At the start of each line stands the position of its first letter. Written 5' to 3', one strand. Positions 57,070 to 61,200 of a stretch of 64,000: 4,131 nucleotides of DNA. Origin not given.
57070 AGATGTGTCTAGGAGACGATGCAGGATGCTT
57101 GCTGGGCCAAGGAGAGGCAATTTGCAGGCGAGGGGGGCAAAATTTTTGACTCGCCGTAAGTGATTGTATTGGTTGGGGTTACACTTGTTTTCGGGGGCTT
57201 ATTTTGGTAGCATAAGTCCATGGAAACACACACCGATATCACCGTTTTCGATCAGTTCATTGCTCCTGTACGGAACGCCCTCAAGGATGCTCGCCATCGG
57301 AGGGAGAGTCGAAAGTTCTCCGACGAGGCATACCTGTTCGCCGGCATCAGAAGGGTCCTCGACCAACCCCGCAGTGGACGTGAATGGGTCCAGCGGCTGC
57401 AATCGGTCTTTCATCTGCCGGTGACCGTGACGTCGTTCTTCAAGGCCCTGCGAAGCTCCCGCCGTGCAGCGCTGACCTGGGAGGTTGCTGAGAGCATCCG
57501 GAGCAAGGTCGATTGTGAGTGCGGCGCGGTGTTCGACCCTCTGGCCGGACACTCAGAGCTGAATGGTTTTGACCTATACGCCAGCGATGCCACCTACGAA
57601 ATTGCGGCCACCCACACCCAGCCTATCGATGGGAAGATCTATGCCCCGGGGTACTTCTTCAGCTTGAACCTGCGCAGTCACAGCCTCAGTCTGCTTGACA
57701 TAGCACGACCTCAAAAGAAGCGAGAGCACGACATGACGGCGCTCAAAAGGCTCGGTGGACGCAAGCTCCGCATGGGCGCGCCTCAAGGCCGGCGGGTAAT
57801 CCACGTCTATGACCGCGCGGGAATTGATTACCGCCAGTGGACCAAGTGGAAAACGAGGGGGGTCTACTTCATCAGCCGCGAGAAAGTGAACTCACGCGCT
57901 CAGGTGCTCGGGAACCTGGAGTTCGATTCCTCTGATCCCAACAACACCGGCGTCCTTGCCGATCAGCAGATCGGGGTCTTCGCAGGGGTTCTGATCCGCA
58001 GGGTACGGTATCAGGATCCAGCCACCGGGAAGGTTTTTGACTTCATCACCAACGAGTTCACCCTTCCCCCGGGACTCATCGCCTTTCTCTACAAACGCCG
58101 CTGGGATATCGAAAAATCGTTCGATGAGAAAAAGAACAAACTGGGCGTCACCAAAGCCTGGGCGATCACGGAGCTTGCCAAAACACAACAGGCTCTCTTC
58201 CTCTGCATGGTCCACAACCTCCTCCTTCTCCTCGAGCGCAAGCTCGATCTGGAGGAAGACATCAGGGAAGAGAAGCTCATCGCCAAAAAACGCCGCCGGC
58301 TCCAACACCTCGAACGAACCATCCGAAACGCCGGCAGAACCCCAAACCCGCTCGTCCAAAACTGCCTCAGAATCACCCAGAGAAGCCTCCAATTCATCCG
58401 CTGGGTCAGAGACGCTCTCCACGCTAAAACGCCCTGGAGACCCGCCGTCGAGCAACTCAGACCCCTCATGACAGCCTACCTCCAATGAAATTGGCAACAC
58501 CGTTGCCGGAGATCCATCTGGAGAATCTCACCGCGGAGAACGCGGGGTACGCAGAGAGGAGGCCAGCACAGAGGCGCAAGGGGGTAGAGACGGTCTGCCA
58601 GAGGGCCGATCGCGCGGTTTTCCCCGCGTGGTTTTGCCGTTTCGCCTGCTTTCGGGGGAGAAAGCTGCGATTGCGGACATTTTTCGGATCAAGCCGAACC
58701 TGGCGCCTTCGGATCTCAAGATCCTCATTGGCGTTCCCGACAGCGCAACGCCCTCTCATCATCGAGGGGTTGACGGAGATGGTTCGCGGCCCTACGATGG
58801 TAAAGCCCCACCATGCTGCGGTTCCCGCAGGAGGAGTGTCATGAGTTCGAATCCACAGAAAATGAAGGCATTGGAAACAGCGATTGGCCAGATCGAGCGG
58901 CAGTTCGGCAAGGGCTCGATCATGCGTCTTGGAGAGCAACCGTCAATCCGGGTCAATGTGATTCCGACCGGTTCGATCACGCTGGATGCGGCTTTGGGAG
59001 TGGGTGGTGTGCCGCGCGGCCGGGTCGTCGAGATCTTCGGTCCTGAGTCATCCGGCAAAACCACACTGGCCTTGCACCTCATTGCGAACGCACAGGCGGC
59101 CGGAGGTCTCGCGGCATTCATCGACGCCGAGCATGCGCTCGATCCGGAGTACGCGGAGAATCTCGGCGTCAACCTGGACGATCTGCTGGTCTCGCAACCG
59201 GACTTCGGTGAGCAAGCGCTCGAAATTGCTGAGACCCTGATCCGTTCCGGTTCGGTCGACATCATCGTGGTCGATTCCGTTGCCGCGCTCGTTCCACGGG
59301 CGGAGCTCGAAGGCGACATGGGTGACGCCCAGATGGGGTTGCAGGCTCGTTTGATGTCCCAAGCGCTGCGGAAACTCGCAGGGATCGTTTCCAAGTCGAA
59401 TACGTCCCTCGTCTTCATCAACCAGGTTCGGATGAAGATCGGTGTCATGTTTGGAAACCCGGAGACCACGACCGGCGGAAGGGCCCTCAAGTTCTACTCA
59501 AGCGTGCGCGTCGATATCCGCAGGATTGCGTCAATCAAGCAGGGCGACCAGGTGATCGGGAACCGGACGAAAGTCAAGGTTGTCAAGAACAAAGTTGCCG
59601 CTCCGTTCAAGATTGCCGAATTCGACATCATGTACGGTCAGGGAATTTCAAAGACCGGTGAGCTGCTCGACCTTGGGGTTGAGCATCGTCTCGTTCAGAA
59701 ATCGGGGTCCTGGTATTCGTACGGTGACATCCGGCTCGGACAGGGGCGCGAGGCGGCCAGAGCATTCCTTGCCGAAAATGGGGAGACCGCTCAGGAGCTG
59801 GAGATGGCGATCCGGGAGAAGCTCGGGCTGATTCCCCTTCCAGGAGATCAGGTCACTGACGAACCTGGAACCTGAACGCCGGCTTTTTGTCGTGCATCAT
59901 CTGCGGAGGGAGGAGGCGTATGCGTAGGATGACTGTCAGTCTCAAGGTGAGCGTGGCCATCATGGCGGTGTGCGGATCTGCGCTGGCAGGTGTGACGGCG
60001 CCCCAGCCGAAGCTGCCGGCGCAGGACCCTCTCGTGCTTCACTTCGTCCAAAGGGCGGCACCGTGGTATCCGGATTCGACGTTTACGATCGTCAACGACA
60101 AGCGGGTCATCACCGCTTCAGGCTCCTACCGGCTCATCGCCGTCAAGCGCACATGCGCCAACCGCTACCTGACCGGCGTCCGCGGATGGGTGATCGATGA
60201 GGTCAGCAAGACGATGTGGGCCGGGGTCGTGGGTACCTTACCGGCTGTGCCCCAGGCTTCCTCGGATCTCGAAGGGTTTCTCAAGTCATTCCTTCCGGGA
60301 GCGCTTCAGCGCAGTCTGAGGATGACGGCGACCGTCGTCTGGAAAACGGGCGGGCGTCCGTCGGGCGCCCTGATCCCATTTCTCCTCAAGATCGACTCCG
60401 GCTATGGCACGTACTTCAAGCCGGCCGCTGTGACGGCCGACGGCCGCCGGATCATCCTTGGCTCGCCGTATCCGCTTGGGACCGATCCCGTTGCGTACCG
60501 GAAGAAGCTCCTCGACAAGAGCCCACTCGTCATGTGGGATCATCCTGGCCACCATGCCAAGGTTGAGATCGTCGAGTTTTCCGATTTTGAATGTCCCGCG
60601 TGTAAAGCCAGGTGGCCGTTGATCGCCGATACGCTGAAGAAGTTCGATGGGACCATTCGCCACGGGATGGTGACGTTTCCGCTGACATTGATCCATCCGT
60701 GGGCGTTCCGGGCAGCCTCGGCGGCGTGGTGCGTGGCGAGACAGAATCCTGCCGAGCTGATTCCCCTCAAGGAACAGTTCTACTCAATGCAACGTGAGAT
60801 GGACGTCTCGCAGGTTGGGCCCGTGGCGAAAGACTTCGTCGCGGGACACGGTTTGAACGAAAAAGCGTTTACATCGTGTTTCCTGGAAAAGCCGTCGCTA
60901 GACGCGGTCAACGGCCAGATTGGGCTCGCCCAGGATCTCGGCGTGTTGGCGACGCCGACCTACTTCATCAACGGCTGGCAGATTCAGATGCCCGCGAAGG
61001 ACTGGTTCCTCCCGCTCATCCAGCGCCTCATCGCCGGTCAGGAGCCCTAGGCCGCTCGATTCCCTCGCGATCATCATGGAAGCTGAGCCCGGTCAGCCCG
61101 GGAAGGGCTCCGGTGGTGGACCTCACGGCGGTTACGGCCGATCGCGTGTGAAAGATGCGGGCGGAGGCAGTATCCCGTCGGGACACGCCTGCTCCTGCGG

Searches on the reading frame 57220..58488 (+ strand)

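Call 67: search_protein_families(library=pfam, proteins=[window:57220-58488:+], max_evalue=0.00001)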
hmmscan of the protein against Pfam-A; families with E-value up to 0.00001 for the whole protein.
window:57220-58488:+ (422 aa): 1 family
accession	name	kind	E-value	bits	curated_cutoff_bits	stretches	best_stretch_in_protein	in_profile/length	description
PF01609.27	DDE_Tnp_1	-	3.9e-10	40.2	23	1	158-334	49-200/200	Transposase DDE domain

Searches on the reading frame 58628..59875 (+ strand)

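Call 67: search_protein_families(library=pfam, proteins=[window:58628-59875:+], max_evalue=0.00001)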
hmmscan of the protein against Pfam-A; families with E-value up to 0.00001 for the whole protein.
window:58628-59875:+ (415 aa): 4 families
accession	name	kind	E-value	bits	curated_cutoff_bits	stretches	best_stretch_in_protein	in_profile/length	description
PF00154.27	RecA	-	1.7e-141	470.7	27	1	80-341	1-262/262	recA bacterial DNA recombination protein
PF21096.2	RecA_C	-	5.3e-25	87.8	27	1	344-400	1-57/57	RecA C-terminal domain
PF08423.17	Rad51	-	2.9e-11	43.5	22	1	111-299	7-211/244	Rad51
PF06745.19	ATPase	-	3e-06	27.2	26.6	0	113-186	2-77/231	KaiC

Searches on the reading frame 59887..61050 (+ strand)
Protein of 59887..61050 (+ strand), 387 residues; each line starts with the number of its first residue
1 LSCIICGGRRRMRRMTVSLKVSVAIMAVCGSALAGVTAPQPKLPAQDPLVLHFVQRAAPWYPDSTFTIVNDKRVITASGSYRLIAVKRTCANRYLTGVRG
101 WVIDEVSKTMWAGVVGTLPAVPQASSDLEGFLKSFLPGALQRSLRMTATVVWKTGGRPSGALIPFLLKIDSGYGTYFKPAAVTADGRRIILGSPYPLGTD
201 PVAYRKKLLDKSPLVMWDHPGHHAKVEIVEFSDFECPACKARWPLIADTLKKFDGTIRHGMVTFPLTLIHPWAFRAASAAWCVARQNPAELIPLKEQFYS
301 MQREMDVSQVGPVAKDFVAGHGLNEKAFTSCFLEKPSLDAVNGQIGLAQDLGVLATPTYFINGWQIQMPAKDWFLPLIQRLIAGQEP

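Call 67: search_protein_families(library=pfam, proteins=[window:59887-61050:+], max_evalue=0.00001)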
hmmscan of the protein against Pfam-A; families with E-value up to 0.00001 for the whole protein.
window:59887-61050:+ (387 aa): 1 family
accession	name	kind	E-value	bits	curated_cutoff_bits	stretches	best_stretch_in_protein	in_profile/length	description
PF13462.12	Thioredoxin_4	-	1.4e-15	58.4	23.2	1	223-369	12-153/165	Thioredoxin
